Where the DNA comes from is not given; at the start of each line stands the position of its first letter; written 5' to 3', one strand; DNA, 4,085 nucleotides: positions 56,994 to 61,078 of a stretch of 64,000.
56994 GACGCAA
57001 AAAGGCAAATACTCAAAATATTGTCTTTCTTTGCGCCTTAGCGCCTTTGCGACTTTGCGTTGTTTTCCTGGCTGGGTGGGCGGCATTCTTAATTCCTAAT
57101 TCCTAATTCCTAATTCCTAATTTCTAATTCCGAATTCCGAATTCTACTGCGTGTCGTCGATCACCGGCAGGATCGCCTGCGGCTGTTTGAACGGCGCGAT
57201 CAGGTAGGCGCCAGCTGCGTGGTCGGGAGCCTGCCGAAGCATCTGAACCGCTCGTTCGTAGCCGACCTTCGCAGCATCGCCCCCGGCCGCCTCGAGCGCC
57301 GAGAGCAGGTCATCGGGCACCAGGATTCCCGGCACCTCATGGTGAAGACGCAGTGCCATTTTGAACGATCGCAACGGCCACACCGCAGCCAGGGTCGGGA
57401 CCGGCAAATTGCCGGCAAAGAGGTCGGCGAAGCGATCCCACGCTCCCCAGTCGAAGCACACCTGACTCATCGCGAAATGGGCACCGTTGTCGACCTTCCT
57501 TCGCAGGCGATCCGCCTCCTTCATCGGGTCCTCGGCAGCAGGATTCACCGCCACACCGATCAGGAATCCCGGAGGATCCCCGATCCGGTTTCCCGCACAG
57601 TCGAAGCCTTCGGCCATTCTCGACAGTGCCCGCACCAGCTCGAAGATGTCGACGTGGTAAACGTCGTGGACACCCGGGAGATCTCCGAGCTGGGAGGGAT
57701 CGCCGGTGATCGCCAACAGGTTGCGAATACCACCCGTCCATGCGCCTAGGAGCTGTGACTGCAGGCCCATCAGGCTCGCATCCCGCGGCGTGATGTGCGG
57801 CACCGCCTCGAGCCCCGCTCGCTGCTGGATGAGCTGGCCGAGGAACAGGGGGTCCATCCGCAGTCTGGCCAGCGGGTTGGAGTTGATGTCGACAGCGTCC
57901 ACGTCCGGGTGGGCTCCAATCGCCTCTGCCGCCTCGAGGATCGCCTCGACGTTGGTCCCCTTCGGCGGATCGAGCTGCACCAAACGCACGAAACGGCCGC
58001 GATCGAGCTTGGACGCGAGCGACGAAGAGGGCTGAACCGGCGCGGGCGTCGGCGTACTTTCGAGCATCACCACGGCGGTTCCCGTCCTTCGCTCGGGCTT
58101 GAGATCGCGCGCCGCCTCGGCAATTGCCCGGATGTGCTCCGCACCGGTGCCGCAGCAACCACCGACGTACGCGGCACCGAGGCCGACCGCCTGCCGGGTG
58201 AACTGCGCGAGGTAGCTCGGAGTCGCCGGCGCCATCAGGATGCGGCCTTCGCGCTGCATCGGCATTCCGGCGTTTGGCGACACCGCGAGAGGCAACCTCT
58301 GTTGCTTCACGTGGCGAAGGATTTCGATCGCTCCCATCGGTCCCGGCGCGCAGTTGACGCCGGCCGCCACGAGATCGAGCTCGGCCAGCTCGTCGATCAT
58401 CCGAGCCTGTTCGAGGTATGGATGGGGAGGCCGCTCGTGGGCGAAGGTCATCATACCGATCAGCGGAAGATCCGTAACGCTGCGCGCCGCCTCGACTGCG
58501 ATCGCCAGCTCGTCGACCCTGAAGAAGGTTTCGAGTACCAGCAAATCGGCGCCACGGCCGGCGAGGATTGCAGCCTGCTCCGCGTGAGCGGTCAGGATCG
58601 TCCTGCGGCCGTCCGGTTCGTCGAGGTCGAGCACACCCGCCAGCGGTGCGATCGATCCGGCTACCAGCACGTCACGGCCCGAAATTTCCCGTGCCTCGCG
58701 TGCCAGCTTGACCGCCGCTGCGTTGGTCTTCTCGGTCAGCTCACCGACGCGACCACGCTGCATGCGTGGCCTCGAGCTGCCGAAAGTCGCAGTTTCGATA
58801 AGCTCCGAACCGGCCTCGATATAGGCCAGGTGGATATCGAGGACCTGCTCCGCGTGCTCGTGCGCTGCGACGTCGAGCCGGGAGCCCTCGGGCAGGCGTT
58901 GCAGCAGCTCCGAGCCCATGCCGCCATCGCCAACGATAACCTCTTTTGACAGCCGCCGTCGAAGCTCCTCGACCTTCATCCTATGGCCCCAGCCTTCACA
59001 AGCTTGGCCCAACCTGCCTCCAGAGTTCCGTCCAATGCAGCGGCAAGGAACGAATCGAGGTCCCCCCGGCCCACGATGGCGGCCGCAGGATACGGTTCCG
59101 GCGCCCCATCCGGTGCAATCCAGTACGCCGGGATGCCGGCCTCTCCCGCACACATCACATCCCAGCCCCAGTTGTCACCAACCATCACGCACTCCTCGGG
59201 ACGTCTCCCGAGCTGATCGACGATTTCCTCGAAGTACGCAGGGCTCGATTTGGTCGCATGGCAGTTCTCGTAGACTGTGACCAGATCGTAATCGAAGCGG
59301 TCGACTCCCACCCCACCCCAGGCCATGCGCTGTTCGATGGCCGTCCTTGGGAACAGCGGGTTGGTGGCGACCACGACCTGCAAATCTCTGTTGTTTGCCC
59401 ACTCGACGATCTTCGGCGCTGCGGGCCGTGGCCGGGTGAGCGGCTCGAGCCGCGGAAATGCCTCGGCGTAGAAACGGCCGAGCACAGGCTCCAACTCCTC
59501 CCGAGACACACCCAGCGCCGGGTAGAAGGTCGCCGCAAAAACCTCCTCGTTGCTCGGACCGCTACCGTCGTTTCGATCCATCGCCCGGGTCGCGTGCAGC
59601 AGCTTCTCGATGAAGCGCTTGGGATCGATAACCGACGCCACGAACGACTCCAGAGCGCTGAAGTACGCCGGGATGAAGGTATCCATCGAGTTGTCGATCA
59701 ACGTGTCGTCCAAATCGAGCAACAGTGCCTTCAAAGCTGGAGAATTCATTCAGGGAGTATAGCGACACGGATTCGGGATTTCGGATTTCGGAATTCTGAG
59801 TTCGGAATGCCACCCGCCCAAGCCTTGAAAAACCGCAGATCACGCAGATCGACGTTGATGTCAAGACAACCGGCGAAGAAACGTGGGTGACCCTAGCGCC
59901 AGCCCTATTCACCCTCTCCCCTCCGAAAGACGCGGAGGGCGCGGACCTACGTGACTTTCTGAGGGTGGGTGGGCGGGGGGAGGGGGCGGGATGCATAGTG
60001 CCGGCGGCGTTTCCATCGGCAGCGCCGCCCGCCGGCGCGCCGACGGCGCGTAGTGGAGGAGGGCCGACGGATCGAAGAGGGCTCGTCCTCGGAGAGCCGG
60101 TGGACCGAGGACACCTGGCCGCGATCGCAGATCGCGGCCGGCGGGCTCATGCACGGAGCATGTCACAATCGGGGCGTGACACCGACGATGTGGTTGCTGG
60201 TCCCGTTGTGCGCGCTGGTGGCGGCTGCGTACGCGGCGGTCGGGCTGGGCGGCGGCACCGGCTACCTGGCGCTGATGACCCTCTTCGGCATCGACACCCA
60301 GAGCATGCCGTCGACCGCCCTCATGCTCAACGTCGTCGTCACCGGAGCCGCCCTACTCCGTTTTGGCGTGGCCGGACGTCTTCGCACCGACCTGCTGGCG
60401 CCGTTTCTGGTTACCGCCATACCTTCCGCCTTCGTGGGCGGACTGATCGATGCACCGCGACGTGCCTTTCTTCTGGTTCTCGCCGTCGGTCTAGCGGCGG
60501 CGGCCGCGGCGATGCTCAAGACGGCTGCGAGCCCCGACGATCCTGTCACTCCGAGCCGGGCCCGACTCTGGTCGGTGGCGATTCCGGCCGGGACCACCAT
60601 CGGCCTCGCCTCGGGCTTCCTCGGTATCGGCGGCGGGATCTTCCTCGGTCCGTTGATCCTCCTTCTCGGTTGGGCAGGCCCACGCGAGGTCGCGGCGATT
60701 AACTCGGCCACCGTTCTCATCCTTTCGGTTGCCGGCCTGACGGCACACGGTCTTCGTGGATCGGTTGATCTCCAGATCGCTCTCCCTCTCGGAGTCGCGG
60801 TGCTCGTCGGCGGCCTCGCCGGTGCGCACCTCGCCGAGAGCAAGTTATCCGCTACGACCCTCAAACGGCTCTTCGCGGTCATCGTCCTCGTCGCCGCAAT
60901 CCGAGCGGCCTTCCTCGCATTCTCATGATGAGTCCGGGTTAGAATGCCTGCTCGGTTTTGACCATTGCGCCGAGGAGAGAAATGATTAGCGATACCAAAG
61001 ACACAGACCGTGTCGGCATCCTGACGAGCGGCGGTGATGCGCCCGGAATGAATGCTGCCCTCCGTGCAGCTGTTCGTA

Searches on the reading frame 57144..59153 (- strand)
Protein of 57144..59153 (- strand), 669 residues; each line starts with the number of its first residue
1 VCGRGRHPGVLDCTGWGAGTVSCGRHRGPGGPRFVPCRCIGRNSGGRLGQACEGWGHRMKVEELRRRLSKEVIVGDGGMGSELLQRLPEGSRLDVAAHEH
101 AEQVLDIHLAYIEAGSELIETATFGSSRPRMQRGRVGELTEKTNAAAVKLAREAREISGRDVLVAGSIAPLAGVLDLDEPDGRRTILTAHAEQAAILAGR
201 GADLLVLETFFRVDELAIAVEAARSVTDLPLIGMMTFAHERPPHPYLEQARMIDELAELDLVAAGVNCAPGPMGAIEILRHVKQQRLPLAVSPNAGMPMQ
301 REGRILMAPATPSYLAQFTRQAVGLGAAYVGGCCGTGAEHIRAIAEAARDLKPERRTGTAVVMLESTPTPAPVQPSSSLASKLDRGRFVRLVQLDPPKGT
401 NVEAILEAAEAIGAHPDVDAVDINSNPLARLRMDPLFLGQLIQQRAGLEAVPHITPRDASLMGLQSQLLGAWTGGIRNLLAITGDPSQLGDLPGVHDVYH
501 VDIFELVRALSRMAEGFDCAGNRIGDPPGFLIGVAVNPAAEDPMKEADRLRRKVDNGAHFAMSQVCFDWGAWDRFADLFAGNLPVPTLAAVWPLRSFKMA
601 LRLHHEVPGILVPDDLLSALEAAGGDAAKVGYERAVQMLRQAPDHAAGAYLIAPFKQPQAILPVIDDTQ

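Call 25: search_protein_families(library=pfam, proteins=[window:57144-59153:-], max_evalue=0.001)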
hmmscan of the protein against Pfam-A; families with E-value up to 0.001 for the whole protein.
window:57144-59153:- (669 aa): 2 families
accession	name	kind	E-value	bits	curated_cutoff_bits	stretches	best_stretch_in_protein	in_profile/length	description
PF02574.22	S-methyl_trans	-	1.3e-54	186.4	22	1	73-347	1-282/283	Homocysteine S-methyltransferase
PF02219.23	MTHFR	-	1.3e-25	90.8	24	1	391-646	14-264/287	Methylenetetrahydrofolate reductase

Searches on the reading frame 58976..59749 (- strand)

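Call 80: search_protein_families(library=pfam, proteins=[window:58976-59749:-], max_evalue=0.001)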
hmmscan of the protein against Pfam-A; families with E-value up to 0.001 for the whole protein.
window:58976-59749:- (257 aa): 5 families
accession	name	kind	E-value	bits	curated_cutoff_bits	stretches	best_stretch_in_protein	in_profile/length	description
PF00702.32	Hydrolase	-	3e-13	51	26.4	1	7-205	2-191/191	haloacid dehalogenase-like hydrolase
PF13419.12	HAD_2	-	1.5e-09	38.7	23.8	1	10-210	2-177/178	Haloacid dehalogenase-like hydrolase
PF13242.12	Hydrolase_like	-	9.7e-08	32.3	22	1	166-211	3-48/75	HAD-hyrolase-like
PF09419.16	PGP_phosphatase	-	5.9e-05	23.2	20.4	0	170-211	117-163/168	Mitochondrial PGP phosphatase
PF12710.13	HAD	-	0.00065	20.6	27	0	10-130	2-109/189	haloacid dehalogenase-like hydrolase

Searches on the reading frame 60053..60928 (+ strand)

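Call 80: search_protein_families(library=pfam, proteins=[window:60053-60928:+], max_evalue=0.001)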
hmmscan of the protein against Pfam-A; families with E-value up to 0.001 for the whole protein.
window:60053-60928:+ (291 aa): 1 family
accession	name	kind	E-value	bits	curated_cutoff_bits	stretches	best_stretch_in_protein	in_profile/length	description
PF01925.25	TauE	-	2.2e-29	103.2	32.6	1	52-284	4-236/237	Sulfite exporter TauE/SafE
